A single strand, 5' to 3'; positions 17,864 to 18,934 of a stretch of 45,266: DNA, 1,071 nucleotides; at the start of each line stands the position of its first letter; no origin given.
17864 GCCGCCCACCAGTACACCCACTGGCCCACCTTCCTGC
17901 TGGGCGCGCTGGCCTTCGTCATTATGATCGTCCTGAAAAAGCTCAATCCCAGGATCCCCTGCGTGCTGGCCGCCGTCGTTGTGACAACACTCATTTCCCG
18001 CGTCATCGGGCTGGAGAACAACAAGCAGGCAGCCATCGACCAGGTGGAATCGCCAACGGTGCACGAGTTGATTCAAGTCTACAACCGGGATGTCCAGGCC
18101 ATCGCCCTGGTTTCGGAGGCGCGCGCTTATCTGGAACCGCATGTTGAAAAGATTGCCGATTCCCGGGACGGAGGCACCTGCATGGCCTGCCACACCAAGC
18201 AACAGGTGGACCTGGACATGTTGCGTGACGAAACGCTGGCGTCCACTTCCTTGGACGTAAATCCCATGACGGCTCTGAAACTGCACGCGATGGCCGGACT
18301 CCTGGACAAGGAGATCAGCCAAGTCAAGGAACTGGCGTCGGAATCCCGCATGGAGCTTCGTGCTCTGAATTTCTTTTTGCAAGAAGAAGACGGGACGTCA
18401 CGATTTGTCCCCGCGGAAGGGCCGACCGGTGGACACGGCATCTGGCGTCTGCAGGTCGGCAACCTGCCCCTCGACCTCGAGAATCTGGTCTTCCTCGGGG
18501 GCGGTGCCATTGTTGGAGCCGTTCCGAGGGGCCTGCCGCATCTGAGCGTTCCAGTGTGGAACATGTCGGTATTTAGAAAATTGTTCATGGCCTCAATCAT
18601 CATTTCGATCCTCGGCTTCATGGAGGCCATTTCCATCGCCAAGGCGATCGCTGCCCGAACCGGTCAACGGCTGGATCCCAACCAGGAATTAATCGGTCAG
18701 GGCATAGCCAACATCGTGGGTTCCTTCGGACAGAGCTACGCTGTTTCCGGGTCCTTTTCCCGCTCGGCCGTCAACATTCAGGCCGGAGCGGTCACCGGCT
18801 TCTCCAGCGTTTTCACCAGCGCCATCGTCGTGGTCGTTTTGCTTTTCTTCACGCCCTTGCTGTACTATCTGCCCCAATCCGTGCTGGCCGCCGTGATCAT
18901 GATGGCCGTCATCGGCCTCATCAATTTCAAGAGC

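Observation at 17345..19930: SulP/SLC26 transporter carrying its own receiver domain and a predicted periplasmic insert with a haem-c (CXXCH) motif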

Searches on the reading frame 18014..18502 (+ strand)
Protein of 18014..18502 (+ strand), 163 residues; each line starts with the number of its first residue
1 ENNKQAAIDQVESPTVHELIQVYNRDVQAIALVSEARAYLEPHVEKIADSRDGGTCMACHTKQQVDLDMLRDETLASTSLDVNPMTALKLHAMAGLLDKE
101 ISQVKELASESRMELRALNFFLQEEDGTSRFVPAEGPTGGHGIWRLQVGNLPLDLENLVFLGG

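Call 24: search_solved_structures(query=A2, max_evalue=10, show_alignments=2)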
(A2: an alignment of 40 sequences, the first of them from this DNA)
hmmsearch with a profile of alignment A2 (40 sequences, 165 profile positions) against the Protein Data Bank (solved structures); distinct sequences matched with E-value up to 10: 15.
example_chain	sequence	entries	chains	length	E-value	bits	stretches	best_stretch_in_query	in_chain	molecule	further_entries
1eys_C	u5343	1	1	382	0.2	14.8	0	27-63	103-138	PHOTOSYNTHETIC REACTION CENTER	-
8bny_A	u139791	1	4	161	0.35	14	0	70-109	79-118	Immunity repressor protein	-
7c52_C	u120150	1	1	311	0.65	13.1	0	27-63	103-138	Photosynthetic reaction center cytochrome c subunit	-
9yuq_N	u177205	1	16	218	0.77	12.9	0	43-69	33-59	Putative multiheme cytochrome c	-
5b5m_C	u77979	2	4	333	0.84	12.7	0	27-63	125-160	Photosynthetic reaction center cytochrome c subunit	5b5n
3t6d_C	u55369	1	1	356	1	12.5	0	28-60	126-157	Photosynthetic reaction center cytochrome c subunit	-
1jmx_A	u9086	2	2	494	1.1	12.4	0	42-72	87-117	Amine Dehydrogenase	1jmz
8wdu_C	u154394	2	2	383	1.1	12.3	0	27-63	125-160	Photosynthetic reaction center cytochrome c subunit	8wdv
1dxr_C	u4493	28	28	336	1.2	12.3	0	28-60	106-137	PHOTOSYNTHETIC REACTION CENTER CYTOCHROME C SUBUNIT | PHOTOSYNTHETIC REACTION CENTER | Photosynthetic reaction center cytochrome C subunit precursor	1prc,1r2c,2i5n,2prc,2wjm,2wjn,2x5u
1jju_A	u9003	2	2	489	1.3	12.2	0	44-72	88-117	QUINOHEMOPROTEIN AMINE DEHYDROGENASE | quinohemoprotein amine dehydrogenase 60 kDa subunit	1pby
4dzn_A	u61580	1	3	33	1.3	12.1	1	97-125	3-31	COILED-COIL PEPTIDE CC-PIL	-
6et5_C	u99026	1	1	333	1.4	12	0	28-60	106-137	Photosynthetic reaction center cytochrome c subunit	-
1vrn_C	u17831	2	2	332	1.4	12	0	28-60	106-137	Photosynthetic reaction center cytochrome c subunit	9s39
2jbl_C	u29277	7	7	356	1.5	12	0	28-60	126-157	PHOTOSYNTHETIC REACTION CENTER CYTOCHROME C SUBUNIT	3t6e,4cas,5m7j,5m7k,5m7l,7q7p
9j2f_C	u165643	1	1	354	2.1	11.4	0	33-64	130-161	Photosynthetic reaction center cytochrome c subunit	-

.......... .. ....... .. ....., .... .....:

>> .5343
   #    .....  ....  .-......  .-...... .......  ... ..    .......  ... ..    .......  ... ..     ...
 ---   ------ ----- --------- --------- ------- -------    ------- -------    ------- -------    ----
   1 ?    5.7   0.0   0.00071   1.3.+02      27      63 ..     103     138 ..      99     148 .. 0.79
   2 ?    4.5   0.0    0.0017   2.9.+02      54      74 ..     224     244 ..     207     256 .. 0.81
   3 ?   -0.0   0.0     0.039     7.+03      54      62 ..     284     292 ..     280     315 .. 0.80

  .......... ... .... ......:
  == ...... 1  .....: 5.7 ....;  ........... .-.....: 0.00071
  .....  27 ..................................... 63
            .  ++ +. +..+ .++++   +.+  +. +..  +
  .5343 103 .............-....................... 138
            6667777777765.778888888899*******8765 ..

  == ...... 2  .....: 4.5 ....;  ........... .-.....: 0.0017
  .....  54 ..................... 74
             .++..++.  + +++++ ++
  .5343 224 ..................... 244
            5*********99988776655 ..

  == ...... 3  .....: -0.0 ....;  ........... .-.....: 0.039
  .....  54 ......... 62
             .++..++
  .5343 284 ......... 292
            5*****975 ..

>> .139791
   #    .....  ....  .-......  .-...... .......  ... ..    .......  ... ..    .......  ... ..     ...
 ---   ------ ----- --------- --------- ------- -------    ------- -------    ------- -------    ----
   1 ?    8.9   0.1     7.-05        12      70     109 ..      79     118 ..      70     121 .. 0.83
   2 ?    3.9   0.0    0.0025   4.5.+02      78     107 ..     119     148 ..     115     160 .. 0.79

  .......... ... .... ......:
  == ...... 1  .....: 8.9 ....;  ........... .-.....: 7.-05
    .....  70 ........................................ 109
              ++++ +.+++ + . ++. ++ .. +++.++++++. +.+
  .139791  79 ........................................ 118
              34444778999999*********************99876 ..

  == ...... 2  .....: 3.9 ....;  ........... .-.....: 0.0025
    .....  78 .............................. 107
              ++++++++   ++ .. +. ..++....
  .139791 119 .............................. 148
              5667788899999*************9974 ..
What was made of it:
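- On c-type cytochrome (covalent haem protein): PDB profile hits reach only E 0.2-2 (call 24).
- The weak PDB profile hits are almost all to helix-CXXCH haem sites of reaction-centre cytochromes (call 24).
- Tried and rejected: The PDB profile search gave only weak CXXCH-site hits (call 24).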

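Call 25: search_protein_families(library=pfam, proteins=[window:18014-18502:+], max_evalue=1)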
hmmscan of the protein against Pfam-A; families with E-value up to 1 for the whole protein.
seq(163 aa): 0 families
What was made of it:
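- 18008..18502 (+): Insert of about 165 aa in the TM7-TM8 (gate-to-core) linker, predicted periplasmic. It consists of a strand, a 36-aa helix, the apex loop, two return helices and a four-stranded sheet. No Pfam family (call 25).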

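Call 33: search_protein_representatives(alignment_id=A2)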
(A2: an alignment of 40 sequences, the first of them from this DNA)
Query: 40 sequences, 165 profile positions. Proteins with E-value up to 0.001 (for the whole library): 60; up to 1e-10: 28; up to 1e-30: 7. The best 60 are listed.
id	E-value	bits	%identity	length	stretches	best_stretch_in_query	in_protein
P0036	1.3e-41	158.5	-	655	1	1-165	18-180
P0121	2.8e-41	157.4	-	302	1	1-165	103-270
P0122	6.0e-41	156.4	-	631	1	1-165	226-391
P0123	1.5e-37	145.3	-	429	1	1-165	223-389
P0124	1.7e-37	145.1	-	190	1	1-150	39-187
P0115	6.4e-32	127.0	-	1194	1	2-165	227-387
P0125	1.0e-30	123.1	-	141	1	1-124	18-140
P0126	3.2e-27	111.7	-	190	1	16-165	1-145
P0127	6.8e-25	104.2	-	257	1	12-165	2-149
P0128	3.1e-22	95.5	-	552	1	1-133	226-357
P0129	7.3e-22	94.3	-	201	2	76-165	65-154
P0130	1.5e-20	90.1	-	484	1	1-165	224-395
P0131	3.1e-17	79.3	-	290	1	1-98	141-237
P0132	2.3e-15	73.2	-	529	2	82-165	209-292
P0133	6.3e-15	71.7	-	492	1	2-103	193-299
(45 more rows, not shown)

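Call 36: predict_structure(alignment_id=A2)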
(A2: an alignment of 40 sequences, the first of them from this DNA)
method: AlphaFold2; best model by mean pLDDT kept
length: 163 residues; sequences in the alignment: 40
mean_pLDDT: 81.8   pTM: 0.73
mean pLDDT of the five models: 81.8, 81.2, 80.3, 79.8, 78.8
residues with pLDDT >= 90: 80; 70-90: 36; 50-70: 44; < 50: 3
segments of 3 or more residues with pLDDT < 50: none
pLDDT, mean of each block of 10 residues (from residue 1): 94 98 95 85 74 59 55 51 61 73 93 97 95 85 94 98 83
secondary structure, 60 per line:
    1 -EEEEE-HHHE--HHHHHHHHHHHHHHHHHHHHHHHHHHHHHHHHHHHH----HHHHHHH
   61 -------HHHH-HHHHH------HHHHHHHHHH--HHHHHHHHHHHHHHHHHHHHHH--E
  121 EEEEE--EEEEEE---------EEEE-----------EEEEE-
elements in order: E2-6 H14-49 H54-60 H68-71 H73-77 H84-93 H96-117 E120-125 E128-133 E143-146 E158-162

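Call 42: fold_search(model_id=the predicted structure, library=pdb)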
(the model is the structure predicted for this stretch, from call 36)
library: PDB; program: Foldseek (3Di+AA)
matches with E <= 10: 341; with E <= 0.001: 0
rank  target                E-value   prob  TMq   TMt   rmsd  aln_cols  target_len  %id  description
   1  6vof_d                3.9e-01  0.08  0.17  0.16  15.5       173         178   16  Chloroplast ATP synthase (O2, CF1FO) (released 2020-09-09)
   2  6wvk_H                4.6e-01  0.11  0.19  0.04  17.2       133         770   10  Cryo-EM structure of Bacillus subtilis RNA Polymerase in complex with HelD (released 2020-11-18)
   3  7ltq_B                4.9e-01  0.14  0.18  0.12  17.0       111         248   18  Crystal Structure of a histidine kinase from Burkholderia ambifaria MC40-6 (released 2021-03-17)
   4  8p1q_A                5.8e-01  0.04  0.16  0.08  17.6       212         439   12  USP28 in complex with FT206 (released 2024-05-22)
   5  8gmh_E                7.4e-01  0.16  0.21  0.25  21.6       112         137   10  Crystal Structure of the ternary complex of TelA-LXG, LapA3, and LapA4 (released 2024-01-10)
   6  7aoi_XP               7.4e-01  0.14  0.13  0.07   7.0        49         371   12  Trypanosoma brucei mitochondrial ribosome large subunit assembly intermediate (released 2020-12-02)
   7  6yxx_EC               7.8e-01  0.13  0.13  0.06   7.7        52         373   13  State A of the Trypanosoma brucei mitoribosomal large subunit assembly intermediate (released 2020-10-14)
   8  9q6a_A                7.8e-01  0.06  0.17  0.14  18.0       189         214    7  Crystal structure of octameric COMMD-like protein MBK5214510 from Flavobacteriaceae bacterium (released 2025-10-01)
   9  9dnm_A                8.3e-01  0.09  0.20  0.09  15.6       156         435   12  Structure of rat beta-arrestin 1 bound to allosteric inhibitor (released 2025-01-22)
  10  8q0e_A                9.3e-01  0.13  0.28  0.20  20.6       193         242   10  Crystal Structure of the N-terminal Domain of Variant Surface Glycoprotein 545 (VSG545) of Trypanosome brucei brucei L (released 2023-09-13)
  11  7r0g_A                9.3e-01  0.05  0.14  0.07  14.2       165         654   12  STRUCTURAL BASIS OF ION UPTAKE IN COPPER-TRANSPORTING P1B-TYPE ATPASES (released 2022-09-14)
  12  2r7d_B                1.2e+00  0.07  0.17  0.08  12.2       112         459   11  Crystal structure of ribonuclease II family protein from Deinococcus radiodurans, triclinic crystal form. NorthEast St (released 2007-10-02)
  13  7uc7                  1.2e+00  0.47  0.33  0.10  12.7       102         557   11  Stat5a Core in complex with Compound 17 (released 2023-02-15)
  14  9q9m_B                1.2e+00  0.08  0.24  0.09  19.2       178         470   14  Cryo-EM structure of human Mre11-Rad50-Nbs1 (MRN) complex bound to DNA and telomeric factor TRF2 (released 2025-10-01)
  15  8gmh_C                1.3e+00  0.12  0.20  0.24  17.4       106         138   11  Crystal Structure of the ternary complex of TelA-LXG, LapA3, and LapA4 (released 2024-01-10)
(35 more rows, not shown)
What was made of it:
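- Tried and rejected: Foldseek of the insert model against the PDB found nothing better than E 0.39 (call 42).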

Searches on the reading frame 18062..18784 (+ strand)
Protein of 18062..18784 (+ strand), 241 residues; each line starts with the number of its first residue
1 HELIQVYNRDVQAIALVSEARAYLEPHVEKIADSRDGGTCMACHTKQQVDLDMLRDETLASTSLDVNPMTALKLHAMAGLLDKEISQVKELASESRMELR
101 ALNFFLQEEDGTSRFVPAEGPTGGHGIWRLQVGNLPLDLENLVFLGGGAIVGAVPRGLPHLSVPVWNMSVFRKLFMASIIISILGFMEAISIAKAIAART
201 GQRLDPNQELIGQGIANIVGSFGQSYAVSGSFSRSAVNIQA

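Call 43: find_related_loci(query=A3, collection=genome_contigs, flank=10000)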
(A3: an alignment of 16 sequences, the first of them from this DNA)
Query A3 (241 aa) in genome_contigs; peptide patterns used: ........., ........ (x = any residue, [..] = any of these).
600 stretches matched a pattern (row limit reached: there are more); 566 encode a relative of the query (tblastn E <= 1e-3); the best 80 are kept; 80 distinct loci.
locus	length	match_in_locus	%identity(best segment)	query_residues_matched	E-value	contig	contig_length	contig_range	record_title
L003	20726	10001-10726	63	1-241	1e-96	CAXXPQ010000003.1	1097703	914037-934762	MAG: Myxococcota bacterium isolate 47235228-1a69-4079-bee5-5cff8c319118 genome assembly, contig: contig_3, whole genome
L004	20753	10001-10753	45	2-241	1e-62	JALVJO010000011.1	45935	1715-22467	MAG: Deltaproteobacteria bacterium isolate A1_metabat2_scaf2bin.062 A1_NODE_110_length_45935_cov_46.154427, whole genome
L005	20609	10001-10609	54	40-241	4e-58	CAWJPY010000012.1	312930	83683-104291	MAG: uncultured Holophagae bacterium isolate MFD02923.bin.1.99 genome assembly, contig: contig_23486, whole genome shotg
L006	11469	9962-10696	45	3-241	3e-58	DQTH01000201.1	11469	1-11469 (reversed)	MAG TPA_asm: Desulfocapsa sulfexigens isolate SZUA-1410 k95_109085, whole genome shotgun sequence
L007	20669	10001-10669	49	24-241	4e-57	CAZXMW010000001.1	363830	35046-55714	MAG TPA_asm: uncultured Thermoanaerobaculia bacterium isolate SRP141376_co3_382 genome assembly, contig: NODE_12_length_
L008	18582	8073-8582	59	73-241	8e-54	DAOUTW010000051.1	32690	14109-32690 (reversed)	MAG TPA_asm: Candidatus Zixiibacteriota bacterium isolate CSMAG_807 CSMAG_807_k141_353297_length_32690_cov_10.9975, whol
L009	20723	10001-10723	42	2-241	1e-53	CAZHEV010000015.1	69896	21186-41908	MAG TPA_asm: uncultured bacterium isolate SRP141376_co1_25 genome assembly, contig: NODE_1020_length_69896_cov_10.961112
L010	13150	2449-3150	43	11-241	2e-53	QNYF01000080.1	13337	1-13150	MAG: Desulfobulbus sp. isolate MAG 6_1 Ga0232643_1000201, whole genome shotgun sequence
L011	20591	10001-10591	50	55-241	1e-53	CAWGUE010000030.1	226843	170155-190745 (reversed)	MAG: uncultured delta proteobacterium isolate MFD09779.bin.1.212 genome assembly, contig: contig_7197, whole genome shot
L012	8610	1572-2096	55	72-241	9e-53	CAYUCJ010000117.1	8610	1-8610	MAG TPA_asm: uncultured Desulfobacteraceae bacterium isolate SRP214966_co3_143 genome assembly, contig: NODE_14360_lengt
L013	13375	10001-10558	52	70-241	5e-52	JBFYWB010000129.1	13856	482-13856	MAG: Deltaproteobacteria bacterium isolate PPR_0338 PPR_0338_bin.40.fa_k121_2784486, whole genome shotgun sequence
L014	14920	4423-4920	57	79-241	3e-52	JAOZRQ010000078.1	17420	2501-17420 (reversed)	MAG: Desulfobacterales bacterium isolate GMC6.concoct.52 GMC6_2761_length_17420_cov_14.798272, whole genome shotgun sequ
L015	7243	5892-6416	54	72-241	2e-51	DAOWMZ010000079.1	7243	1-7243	MAG TPA_asm: Candidatus Zixiibacteriota bacterium isolate CSMAG_3015 CSMAG_3015_k141_1706534_length_7243_cov_22.3869, wh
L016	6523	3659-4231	51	50-241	2e-51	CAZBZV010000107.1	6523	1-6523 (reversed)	MAG TPA_asm: uncultured Ignavibacteria bacterium isolate SRP141376_co2_104 genome assembly, contig: NODE_20282_length_65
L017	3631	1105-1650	53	65-241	2e-51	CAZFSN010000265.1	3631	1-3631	MAG TPA_asm: uncultured Ignavibacteria bacterium isolate binchicken_co129_624 genome assembly, contig: NODE_99134_length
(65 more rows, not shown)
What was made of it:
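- Tried and rejected: I replaced it with A3, which includes TM8 to TM10 (call 43).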
